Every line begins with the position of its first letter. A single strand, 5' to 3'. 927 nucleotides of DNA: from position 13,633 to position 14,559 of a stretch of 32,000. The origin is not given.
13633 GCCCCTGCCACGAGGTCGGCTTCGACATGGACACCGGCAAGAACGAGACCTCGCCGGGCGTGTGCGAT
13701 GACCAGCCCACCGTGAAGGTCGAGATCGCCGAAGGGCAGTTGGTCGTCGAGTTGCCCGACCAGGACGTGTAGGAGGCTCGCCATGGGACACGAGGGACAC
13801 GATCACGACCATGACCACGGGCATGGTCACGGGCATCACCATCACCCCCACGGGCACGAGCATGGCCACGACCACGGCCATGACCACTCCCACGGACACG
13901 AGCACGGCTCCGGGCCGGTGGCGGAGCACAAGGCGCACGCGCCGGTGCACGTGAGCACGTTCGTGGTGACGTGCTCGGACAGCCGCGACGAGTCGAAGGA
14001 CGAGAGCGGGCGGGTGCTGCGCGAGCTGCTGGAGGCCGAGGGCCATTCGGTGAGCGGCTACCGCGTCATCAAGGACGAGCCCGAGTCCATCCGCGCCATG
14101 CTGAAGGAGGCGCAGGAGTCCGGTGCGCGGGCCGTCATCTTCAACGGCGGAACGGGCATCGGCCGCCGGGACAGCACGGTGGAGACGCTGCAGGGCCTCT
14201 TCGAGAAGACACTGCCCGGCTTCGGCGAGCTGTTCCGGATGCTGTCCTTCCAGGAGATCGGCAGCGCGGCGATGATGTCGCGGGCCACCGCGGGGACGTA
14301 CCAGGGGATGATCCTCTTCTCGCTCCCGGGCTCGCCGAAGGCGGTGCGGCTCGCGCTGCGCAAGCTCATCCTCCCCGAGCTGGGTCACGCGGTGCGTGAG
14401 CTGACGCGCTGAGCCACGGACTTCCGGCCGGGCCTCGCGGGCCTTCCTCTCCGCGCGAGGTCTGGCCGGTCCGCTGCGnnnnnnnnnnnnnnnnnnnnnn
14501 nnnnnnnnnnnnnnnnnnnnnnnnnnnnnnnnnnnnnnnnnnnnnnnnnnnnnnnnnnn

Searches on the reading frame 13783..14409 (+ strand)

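Call 10: search_protein_families(library=pfam, proteins=[window:13783-14409:+], max_evalue=0.001)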
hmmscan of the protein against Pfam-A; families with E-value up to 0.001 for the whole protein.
window:13783-14409:+ (209 aa): 1 family
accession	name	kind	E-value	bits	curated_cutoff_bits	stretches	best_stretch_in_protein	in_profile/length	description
PF00994.29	MoCF_biosynth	-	2e-31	109.1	26.6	1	61-202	2-144/144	Probable molybdopterin binding domain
